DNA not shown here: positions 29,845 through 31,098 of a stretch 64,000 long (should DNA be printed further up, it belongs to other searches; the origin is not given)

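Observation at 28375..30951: ArnT-like GT-C domain fused to a CapA/PGA_cap-like metallophosphoesterase-fold domain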

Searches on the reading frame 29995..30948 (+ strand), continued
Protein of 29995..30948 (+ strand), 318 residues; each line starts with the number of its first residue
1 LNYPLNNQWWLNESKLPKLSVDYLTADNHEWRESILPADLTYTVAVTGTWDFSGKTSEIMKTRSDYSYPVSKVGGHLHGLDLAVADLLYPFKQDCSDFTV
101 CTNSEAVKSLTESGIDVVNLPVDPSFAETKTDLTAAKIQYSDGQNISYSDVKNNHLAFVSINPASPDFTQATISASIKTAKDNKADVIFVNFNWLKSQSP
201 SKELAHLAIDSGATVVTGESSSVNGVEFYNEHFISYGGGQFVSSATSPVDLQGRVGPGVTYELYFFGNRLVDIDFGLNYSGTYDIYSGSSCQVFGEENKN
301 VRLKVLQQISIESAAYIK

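Call 60: list_cluster_members(proteins=[P0121, P0124, P0125, P0126, P0127, P0128, P0122, P0123, P0002, P0003])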
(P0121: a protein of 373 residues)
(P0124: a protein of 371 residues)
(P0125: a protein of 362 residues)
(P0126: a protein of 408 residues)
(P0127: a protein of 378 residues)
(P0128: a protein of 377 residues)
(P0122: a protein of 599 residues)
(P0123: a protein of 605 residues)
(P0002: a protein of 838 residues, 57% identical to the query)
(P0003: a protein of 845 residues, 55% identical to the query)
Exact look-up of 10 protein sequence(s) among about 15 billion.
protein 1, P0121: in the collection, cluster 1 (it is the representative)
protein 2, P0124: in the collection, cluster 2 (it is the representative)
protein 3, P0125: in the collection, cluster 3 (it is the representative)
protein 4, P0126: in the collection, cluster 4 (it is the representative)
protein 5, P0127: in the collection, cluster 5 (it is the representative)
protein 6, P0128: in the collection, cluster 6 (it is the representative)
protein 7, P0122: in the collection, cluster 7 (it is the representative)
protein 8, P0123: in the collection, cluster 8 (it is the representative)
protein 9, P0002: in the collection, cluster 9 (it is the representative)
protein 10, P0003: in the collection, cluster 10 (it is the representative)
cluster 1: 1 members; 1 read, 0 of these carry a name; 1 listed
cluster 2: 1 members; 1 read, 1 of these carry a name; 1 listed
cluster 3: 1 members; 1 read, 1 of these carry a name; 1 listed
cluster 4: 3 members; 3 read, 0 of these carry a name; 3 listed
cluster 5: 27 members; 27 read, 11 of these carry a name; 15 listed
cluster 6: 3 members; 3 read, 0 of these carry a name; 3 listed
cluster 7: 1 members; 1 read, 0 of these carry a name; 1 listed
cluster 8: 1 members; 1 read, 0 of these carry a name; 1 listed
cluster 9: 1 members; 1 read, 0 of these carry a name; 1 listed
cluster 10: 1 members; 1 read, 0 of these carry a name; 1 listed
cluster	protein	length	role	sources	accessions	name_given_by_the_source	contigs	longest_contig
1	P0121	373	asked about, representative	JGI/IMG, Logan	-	-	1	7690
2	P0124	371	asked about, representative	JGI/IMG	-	poly-gamma-glutamate synthesis protein (capsule biosynthesis protein)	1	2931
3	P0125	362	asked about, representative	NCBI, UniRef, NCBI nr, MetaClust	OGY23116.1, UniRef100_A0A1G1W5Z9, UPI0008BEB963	MAG: hypothetical protein A2Y57_03200 [Candidatus Woykebacteria bacterium RBG_13_40_7b] | Capsule synthesis protein CapA domain-containing protein n=1 Tax=Candidatus Woykebacteria ... | status=active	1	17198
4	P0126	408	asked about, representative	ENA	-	-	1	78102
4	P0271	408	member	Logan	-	-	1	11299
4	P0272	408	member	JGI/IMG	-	-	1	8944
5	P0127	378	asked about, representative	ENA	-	-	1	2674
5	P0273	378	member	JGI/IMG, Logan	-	poly-gamma-glutamate synthesis protein (capsule biosynthesis protein)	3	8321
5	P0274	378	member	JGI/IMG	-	poly-gamma-glutamate synthesis protein (capsule biosynthesis protein)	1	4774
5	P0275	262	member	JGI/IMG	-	poly-gamma-glutamate synthesis protein (capsule biosynthesis protein)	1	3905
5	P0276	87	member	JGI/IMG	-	poly-gamma-glutamate capsule biosynthesis protein CapA/YwtB (metallophosphatase ...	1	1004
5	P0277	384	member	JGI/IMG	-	poly-gamma-glutamate synthesis protein (capsule biosynthesis protein)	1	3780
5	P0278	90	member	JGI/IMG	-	poly-gamma-glutamate capsule biosynthesis protein CapA/YwtB (metallophosphatase ...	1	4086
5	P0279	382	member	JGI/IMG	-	poly-gamma-glutamate capsule biosynthesis protein CapA/YwtB (metallophosphatase ...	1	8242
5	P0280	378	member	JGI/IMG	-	poly-gamma-glutamate synthesis protein (capsule biosynthesis protein)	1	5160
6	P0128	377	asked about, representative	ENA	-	-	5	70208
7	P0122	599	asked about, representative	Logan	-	-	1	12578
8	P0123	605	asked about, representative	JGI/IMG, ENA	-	-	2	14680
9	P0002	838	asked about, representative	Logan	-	-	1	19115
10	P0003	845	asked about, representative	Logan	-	-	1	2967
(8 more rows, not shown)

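Call 71: find_encoding_contigs(protein=P0125, flank=8000, max_places=2)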
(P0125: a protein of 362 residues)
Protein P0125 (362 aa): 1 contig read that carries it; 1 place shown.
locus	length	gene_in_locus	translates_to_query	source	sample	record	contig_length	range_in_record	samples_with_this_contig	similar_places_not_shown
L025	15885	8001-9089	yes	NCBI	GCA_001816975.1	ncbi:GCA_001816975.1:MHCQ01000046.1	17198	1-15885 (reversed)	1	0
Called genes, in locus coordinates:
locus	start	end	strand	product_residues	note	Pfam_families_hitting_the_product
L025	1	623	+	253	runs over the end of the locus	PF00480:ROK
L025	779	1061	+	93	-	PF03091:CutA1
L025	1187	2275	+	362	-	-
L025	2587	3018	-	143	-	-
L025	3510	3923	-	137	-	-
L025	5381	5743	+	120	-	-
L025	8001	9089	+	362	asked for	PF09587:PGA_cap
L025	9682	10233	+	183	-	PF00188:CAP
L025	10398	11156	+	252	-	PF20247:DUF6602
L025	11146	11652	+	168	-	PF00961:LAGLIDADG_1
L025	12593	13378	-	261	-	PF18900:DUF5656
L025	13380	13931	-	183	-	PF02075:RuvC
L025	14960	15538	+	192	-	-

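Call 73: find_encoding_contigs(protein=P0126, flank=7000, max_places=1)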
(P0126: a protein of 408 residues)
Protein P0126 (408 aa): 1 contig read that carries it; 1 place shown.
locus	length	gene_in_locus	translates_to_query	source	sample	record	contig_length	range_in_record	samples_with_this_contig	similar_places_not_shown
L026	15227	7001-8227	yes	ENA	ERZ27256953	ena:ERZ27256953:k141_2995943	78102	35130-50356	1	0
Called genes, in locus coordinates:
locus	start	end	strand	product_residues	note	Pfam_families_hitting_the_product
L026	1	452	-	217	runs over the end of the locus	PF01564:Spermine_synth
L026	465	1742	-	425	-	PF02403:Seryl_tRNA_N, PF00587:tRNA-synt_2b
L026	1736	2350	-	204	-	PF01725:Ham1p_like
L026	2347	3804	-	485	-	PF01336:tRNA_anti-codon, PF00152:tRNA-synt_2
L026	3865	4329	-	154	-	PF03449:GreA_GreB_N, PF01272:GreA_GreB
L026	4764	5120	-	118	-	-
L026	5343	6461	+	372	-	PF13167:GTP-bdg_N, PF16360:GTP-bdg_M, PF01926:MMR_HSR1, PF02421:FeoB_N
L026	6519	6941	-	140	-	-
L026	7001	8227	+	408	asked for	PF09587:PGA_cap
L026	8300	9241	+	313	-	PF13354:Beta-lactamase2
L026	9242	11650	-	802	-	PF02190:LON_substr_bdg, PF00004:AAA, PF07728:AAA_5 (weak), PF22667:Lon_lid, PF05362:Lon_C, PF13541:ChlI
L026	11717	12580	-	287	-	PF02775:TPP_enzyme_C, PF12367:PFO_beta_C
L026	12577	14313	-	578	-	PF01558:POR, PF01855:POR_N, PF02780:Transketolase_C (weak), PF17147:PFOR_II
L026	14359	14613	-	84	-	PF13370:Fer4_13, PF13459:Fer4_15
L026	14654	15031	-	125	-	PF01592:NifU_N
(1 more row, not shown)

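Call 74: find_encoding_contigs(protein=P0128, flank=7000, max_places=1)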
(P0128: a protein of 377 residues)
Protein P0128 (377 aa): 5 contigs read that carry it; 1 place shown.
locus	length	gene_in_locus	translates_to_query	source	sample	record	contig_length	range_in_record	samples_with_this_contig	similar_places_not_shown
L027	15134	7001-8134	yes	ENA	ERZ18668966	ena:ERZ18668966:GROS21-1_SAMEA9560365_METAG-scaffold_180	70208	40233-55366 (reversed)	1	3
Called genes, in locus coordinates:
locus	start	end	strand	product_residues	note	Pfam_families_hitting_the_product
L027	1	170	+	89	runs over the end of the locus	PF01541:GIY-YIG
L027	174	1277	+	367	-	PF09594:GT87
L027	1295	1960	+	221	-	PF03167:UDG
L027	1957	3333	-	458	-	-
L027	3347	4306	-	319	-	PF17125:Methyltr_RsmF_N, PF22458:RsmF-B_ferredox (weak), PF01189:Methyltr_RsmB-F, PF13847:Methyltransf_31 (weak)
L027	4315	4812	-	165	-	PF00293:NUDIX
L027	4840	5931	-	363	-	PF00188:CAP (faint)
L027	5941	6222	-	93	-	-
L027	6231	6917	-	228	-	-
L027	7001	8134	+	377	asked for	PF09587:PGA_cap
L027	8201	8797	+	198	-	-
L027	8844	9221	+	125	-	PF04002:RadC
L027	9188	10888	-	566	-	PF02518:HATPase_c, PF13589:HATPase_c_3, PF01119:DNA_mis_repair, PF08676:MutL_C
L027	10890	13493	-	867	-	PF01624:MutS_I, PF05188:MutS_II, PF05192:MutS_III, PF05190:MutS_IV, PF00488:MutS_V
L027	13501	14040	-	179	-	PF01625:PMSR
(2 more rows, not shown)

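Call 75: find_encoding_contigs(protein=P0121, flank=7000, max_places=1)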
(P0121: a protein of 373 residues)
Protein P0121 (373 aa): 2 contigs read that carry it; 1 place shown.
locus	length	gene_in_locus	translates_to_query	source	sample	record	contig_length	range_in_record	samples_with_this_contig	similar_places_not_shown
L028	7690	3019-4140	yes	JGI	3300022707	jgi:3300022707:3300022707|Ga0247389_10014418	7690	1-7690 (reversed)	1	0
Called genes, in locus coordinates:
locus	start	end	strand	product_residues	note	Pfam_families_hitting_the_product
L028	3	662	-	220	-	?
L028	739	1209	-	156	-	PF00293:NUDIX (weak)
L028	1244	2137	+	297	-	PF13793:Pribosyltran_N, PF00156:Pribosyltran, PF14572:Pribosyl_synth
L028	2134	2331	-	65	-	-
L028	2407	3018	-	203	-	PF00081:Sod_Fe_N, PF02777:Sod_Fe_C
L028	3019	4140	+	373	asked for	PF09587:PGA_cap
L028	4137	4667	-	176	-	PF00149:Metallophos (weak)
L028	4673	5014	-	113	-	-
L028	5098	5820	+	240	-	-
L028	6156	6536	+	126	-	-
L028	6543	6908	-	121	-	PF10431:ClpB_D2-small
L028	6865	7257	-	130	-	PF07724:AAA_2, PF07728:AAA_5 (weak)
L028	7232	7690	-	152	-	?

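Call 83: search_protein_families(library=pfam, proteins=[P0179, P0193, P0173, P0187, P0194, P0202, P0212, P0222, P0238, P0144], max_evalue=0.001)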
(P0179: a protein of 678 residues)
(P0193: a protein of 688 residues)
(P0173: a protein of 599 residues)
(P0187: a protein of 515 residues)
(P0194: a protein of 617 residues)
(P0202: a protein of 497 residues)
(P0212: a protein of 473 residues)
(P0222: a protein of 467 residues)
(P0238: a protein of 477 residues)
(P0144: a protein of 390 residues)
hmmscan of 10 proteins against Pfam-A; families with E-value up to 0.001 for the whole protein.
P0179 (678 aa): 2 families
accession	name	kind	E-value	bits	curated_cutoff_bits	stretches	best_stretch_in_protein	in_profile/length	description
PF09587.15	PGA_cap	-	2.8e-104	348.6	27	2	61-303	1-255/255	Bacterial capsule synthesis protein PGA_cap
PF00149.33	Metallophos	-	4.1e-05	24.5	21.5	0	228-281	137-191/191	Calcineurin-like phosphoesterase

P0193 (688 aa): 1 family
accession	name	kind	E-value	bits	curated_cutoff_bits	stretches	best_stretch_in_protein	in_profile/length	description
PF09587.15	PGA_cap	-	1.3e-114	382.5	27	2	64-301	2-255/255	Bacterial capsule synthesis protein PGA_cap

P0173 (599 aa): 2 families
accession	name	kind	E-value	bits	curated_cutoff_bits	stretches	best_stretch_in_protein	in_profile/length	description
PF09587.15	PGA_cap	-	1.1e-62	212.2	27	1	327-556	1-255/255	Bacterial capsule synthesis protein PGA_cap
PF01875.22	Memo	-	4.8e-24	85.5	27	1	71-303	19-265/269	Memo-like protein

P0187 (515 aa): 2 families
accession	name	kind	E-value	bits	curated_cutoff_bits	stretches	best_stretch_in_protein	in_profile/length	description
PF09587.15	PGA_cap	-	1.5e-65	221.7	27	1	248-471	1-255/255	Bacterial capsule synthesis protein PGA_cap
PF01875.22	Memo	-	1.9e-06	27.7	27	0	38-79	38-78/269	Memo-like protein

P0194 (617 aa): 2 families
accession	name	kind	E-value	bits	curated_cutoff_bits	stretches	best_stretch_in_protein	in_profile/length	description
PF09587.15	PGA_cap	-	7.8e-58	196.4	27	1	330-554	1-255/255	Bacterial capsule synthesis protein PGA_cap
PF01875.22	Memo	-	4.4e-28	98.7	27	1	75-296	37-268/269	Memo-like protein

P0202 (497 aa): 1 family
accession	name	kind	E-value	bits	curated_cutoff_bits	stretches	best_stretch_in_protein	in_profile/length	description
PF09587.15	PGA_cap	-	7.9e-68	229.1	27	1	187-434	3-255/255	Bacterial capsule synthesis protein PGA_cap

P0212 (473 aa): 1 family
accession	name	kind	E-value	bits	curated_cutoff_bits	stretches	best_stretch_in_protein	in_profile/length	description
PF09587.15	PGA_cap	-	2.1e-50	172.1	27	1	179-405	1-255/255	Bacterial capsule synthesis protein PGA_cap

P0222 (467 aa): 1 family
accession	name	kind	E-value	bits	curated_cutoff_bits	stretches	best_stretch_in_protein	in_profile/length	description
PF09587.15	PGA_cap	-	9.4e-76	255.1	27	1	166-404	1-255/255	Bacterial capsule synthesis protein PGA_cap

P0238 (477 aa): 1 family
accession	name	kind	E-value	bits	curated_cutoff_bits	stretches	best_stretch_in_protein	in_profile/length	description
PF09587.15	PGA_cap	-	2.2e-71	240.8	27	1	178-417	1-255/255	Bacterial capsule synthesis protein PGA_cap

P0144 (390 aa): 1 family
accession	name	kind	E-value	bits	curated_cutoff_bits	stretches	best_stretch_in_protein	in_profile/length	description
PF09587.15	PGA_cap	-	3.4e-33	115.6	27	1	78-300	1-255/255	Bacterial capsule synthesis protein PGA_cap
